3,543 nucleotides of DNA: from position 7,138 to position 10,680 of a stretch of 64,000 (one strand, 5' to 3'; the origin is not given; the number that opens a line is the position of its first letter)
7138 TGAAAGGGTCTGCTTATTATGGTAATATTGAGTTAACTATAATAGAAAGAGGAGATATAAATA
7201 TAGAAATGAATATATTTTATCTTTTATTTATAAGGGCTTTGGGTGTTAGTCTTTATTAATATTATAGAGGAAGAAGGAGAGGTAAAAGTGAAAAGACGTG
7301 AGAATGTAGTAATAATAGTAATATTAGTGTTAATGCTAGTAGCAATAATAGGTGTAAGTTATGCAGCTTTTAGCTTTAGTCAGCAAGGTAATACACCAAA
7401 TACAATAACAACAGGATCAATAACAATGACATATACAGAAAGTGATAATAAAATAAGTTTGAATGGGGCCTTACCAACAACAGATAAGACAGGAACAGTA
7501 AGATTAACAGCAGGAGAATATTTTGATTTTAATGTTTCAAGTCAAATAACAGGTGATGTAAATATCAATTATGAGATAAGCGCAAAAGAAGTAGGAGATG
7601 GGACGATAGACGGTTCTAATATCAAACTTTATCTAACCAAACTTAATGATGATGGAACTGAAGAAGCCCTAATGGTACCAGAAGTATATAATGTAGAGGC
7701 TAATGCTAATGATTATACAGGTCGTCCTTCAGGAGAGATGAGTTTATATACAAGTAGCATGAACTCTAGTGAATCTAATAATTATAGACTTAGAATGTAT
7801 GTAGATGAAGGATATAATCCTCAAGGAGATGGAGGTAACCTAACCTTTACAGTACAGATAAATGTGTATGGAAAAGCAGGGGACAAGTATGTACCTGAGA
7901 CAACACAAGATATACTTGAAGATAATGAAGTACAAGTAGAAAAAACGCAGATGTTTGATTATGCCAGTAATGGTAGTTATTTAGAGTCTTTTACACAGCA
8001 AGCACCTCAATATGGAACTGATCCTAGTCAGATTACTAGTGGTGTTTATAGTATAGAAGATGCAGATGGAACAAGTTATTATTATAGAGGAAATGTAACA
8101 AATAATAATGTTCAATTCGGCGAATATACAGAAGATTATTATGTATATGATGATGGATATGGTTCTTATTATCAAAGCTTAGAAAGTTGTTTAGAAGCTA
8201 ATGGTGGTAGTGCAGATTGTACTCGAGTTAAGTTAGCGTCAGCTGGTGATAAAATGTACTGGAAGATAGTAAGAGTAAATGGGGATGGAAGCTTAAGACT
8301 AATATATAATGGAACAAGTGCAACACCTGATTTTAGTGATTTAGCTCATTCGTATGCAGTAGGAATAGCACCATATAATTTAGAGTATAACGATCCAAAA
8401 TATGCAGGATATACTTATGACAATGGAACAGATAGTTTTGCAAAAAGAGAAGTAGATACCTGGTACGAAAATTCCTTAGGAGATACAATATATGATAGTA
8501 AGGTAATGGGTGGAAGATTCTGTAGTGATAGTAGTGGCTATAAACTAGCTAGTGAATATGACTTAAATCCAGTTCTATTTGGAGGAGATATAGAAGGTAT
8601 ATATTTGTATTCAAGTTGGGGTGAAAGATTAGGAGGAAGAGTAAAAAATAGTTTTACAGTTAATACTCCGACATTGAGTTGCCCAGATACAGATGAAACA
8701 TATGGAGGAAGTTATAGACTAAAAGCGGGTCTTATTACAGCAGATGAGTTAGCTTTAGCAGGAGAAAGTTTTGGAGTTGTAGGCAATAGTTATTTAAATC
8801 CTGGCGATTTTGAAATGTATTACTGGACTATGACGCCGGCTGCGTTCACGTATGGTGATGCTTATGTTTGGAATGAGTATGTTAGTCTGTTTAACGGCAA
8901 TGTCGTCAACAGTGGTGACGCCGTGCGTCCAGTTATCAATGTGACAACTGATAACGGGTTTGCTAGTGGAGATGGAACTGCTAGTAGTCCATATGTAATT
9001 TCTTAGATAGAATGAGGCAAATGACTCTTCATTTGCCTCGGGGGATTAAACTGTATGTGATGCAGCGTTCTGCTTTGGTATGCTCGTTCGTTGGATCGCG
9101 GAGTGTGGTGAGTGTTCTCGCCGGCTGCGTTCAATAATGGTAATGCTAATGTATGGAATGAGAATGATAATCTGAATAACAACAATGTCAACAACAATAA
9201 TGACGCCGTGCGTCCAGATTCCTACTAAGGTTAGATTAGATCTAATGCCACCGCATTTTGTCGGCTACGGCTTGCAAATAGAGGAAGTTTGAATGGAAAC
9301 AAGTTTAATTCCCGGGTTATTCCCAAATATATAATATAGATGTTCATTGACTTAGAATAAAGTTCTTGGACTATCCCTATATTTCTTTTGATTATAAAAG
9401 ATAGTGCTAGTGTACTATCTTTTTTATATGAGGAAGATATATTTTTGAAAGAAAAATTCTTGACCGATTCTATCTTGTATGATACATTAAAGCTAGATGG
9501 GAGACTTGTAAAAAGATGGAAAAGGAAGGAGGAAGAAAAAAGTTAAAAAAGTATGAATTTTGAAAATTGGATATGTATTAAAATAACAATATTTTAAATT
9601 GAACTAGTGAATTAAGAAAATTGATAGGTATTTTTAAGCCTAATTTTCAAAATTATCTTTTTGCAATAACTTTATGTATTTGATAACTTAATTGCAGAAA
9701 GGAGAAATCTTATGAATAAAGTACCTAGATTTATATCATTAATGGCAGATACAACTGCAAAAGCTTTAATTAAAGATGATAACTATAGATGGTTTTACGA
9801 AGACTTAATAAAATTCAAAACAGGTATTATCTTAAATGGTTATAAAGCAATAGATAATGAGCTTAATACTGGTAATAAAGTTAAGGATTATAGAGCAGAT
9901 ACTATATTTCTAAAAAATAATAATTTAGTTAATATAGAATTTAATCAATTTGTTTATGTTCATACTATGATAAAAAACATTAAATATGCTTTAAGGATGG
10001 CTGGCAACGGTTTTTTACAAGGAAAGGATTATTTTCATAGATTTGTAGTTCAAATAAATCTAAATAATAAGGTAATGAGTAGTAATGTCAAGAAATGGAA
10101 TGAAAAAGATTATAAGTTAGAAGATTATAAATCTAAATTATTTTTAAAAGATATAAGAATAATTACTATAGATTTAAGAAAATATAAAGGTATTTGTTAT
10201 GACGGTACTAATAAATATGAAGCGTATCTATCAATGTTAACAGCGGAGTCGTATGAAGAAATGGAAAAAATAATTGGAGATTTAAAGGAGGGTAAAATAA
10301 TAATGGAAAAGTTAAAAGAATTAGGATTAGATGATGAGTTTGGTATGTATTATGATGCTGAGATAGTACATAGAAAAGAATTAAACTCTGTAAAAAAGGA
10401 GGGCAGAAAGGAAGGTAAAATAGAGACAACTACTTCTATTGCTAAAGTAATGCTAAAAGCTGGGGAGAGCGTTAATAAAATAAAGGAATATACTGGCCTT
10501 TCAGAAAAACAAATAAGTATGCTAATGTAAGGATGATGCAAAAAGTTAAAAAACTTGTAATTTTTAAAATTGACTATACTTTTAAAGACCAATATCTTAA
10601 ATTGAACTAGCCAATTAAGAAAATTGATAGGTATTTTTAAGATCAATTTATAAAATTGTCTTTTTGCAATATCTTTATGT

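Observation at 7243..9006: DGR target is a SipW-cognate/TasA-like secreted protein with a DUF1566-like C-type-lectin C-terminus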

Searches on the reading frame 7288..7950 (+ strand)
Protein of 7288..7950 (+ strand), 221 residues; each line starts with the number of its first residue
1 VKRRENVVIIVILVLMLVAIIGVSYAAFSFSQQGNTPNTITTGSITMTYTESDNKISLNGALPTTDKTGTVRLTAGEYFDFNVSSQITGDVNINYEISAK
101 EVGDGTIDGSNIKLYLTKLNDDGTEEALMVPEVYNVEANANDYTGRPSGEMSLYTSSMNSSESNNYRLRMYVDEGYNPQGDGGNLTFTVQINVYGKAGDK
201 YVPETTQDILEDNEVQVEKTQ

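Call 19: search_protein_families(library=ncbifam, proteins=[window:7288-7950:+], max_evalue=10)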
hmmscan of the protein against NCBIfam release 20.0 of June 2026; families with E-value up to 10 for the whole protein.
window:7288-7950:+ (221 aa): 7 families
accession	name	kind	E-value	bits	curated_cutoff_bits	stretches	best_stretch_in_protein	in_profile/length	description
TIGR02218.1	phg_TIGR02218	equivalog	0.026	14.2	80.5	1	42-143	6-106/266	phage/gene transfer agent baseplate hub protein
TIGR04088.1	cognate_SipW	domain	0.049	13.8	19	1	11-45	2-34/34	SipW-dependent-type signal peptide-containing protein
NF046016.1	LMxysn_1693_fam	subfamily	0.082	12.9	70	0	186-206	118-138/150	LMxysn_1693 family intestinal colonization protein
NF012211.1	tand_rpt_95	domain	0.11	12.4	90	1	38-123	8-91/98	tandem-95 repeat protein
NF053819.1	EF0750_LPXTG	subfamily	0.15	12.6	47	1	1-55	1-48/105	EF2685/EF0750 family sortase-dependent surface protein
NF053838.1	hit_Bd0108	equivalog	0.26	11.8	40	1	12-44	4-34/94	predatory lifecycle switch protein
TIGR03094.1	sulfo_cyanin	equivalog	0.7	9.3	168.4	1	9-86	7-80/195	sulfocyanin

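Call 20: search_protein_families(library=pfam, proteins=[window:7288-7950:+], max_evalue=10)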
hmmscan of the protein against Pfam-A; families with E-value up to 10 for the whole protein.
window:7288-7950:+ (221 aa): 7 families
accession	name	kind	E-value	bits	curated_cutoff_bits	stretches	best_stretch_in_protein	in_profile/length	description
PF11857.13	DUF3377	-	0.014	15.8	26.5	1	3-37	25-58/72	Domain of unknown function (DUF3377)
PF21601.3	GldM_2nd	-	0.02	15.8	24.4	1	91-136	56-96/98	GldM second domain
PF09931.15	Phage_phiJL001_Gp84_N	-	0.036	14.6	26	1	46-144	28-126/160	Baseplate hub protein, N-terminal attachment domain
PF24269.1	DUF7467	-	0.11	13.7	27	1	45-118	14-82/116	Domain of unknown function (DUF7467)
PF22819.2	TcaA_5th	-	0.4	11.5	23.6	1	104-168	34-101/115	TcaA protein NTF2-like domain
PF11087.14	PRD1_DD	-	0.56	10.4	46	1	13-44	8-39/54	PRD1 phage membrane DNA delivery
PF07790.16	Pilin_N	-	0.62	11.4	25.2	1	8-58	10-56/78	Archaeal Type IV pilin, N-terminal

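Call 55: search_solved_structures(query=A3, max_evalue=10, show_alignments=3)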
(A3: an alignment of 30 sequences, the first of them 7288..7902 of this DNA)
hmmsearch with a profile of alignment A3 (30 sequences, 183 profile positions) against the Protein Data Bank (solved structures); distinct sequences matched with E-value up to 10: 6.
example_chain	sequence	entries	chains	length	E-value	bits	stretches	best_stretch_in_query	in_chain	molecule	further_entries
6nav_A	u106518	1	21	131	0.013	18.6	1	5-117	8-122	M9UD72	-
8tib_A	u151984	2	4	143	0.053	16.7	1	5-117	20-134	DUF973 family protein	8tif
6wvg_A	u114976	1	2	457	0.17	15.1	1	5-57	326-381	Green fluorescent protein, Leukocyte surface antigen CD53 chimera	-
6r1n_A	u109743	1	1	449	1.1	12.4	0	122-163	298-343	Serine--tRNA ligase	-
7n6g_1J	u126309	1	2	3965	1.2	12.3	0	70-102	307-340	HYDIN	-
7sqc_F0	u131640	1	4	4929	1.6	11.9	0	70-102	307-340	Hydin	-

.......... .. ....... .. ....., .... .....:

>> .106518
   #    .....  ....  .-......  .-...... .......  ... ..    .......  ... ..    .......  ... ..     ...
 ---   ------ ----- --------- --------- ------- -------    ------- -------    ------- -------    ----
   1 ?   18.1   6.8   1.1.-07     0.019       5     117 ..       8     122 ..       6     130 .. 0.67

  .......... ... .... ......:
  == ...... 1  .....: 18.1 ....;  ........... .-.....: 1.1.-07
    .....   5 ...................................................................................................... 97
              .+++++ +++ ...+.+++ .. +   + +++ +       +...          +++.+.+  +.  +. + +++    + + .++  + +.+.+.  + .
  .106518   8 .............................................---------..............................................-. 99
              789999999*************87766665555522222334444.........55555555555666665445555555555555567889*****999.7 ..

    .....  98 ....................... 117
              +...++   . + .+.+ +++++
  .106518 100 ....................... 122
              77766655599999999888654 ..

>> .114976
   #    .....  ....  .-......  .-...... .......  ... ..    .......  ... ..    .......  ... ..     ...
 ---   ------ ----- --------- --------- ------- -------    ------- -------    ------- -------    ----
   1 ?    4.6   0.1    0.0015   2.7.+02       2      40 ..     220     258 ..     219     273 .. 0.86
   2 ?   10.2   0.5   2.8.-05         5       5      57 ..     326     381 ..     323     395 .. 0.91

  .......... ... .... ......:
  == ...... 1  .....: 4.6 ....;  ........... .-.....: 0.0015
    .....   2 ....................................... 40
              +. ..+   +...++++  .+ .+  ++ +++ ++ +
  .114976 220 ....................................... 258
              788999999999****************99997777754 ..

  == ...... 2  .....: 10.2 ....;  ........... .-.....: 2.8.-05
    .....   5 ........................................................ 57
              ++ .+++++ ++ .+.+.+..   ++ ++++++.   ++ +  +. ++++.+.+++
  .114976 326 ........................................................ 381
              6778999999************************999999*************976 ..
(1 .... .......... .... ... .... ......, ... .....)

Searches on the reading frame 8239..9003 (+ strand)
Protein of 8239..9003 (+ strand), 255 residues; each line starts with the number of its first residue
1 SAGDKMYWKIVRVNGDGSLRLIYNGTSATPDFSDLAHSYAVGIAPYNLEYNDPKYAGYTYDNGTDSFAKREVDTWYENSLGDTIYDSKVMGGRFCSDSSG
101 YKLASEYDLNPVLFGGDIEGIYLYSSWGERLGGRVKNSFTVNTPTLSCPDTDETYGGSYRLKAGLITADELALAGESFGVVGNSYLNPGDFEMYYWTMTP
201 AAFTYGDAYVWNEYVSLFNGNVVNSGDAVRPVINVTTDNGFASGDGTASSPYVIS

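Call 72: search_solved_structures(query=A6, max_evalue=10, show_alignments=2)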
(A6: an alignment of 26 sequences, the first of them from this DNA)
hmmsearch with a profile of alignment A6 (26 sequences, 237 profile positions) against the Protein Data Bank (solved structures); distinct sequences matched with E-value up to 10: 0.

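Call 85: search_protein_families(library=pfam, alignment_id=A6, max_evalue=0.1)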
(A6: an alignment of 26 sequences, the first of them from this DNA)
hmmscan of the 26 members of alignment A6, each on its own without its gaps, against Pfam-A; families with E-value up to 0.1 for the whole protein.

A. member 1, seq(255 aa): 1 family
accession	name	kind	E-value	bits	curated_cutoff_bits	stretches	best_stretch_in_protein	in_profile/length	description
PF19789.6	DUF6273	-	0.07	13.4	23.5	1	193-236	129-171/172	Domain of unknown function (DUF6273)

B. families by the number of members that match (of 26 scanned): 7 families
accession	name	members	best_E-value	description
PF19789.6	DUF6273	13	3.8e-07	Domain of unknown function (DUF6273)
PF20305.4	pYEATS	1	0.0094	prokaryotic YEATS domain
PF05394.16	AvrB_AvrC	1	0.033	Avirulence protein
PF18536.7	DUF5623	1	0.04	Domain of unknown function (DUF5623)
PF14276.11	DUF4363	1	0.052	Domain of unknown function (DUF4363)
PF00045.24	Hemopexin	1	0.062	Hemopexin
PF25307.1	SEA_Gpr126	1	0.065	SEA domain of adhesion GPCR Gpr126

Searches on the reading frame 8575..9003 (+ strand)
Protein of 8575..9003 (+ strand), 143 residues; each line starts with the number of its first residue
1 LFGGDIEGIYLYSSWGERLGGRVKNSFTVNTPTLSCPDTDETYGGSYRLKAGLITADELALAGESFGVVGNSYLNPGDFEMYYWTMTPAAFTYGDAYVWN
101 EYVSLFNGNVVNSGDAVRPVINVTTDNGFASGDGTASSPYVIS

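Call 19: search_protein_families(library=ncbifam, proteins=[window:8575-9003:+], max_evalue=10)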
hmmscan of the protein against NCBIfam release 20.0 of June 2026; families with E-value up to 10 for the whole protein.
window:8575-9003:+ (143 aa): 0 families

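Call 20: search_protein_families(library=pfam, proteins=[window:8575-9003:+], max_evalue=10)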
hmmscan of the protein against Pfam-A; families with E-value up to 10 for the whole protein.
window:8575-9003:+ (143 aa): 1 family
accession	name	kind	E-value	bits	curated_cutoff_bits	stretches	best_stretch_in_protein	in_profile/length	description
PF19789.6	DUF6273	-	0.028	14.7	23.5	1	81-124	129-171/172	Domain of unknown function (DUF6273)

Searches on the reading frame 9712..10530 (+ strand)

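Call 4: search_protein_families(library=pfam, proteins=[window:9712-10530:+], max_evalue=0.1)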
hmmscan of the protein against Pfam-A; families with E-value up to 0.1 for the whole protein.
window:9712-10530:+ (272 aa): 0 families

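Call 5: search_protein_families(library=ncbifam, proteins=[window:9712-10530:+], max_evalue=1)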
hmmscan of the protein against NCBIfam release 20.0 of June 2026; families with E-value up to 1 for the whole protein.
window:9712-10530:+ (272 aa): 2 families
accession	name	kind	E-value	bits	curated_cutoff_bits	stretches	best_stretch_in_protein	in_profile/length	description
TIGR01784.1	T_den_put_tspse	subfamily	4.2e-10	39.9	52.1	1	58-269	55-271/273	Rpn family recombination-promoting nuclease/putative transposase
NF007361.0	PRK09857.1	equivalog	0.00044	19.8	583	1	219-269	238-288/292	recombination-promoting nuclease RpnA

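Call 80: search_protein_families(library=phrogs, proteins=[window:9712-10530:+], max_evalue=0.01)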
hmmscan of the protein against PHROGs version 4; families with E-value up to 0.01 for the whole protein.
window:9712-10530:+ (272 aa): 3 families
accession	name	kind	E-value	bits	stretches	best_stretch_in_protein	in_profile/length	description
phrog_3300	-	integration and excision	7.2e-07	29.9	1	175-269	219-308/313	transposase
phrog_5416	-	unknown function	7.9e-07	30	1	229-266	21-58/66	-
phrog_12274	-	unknown function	0.0045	18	1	228-268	92-132/138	-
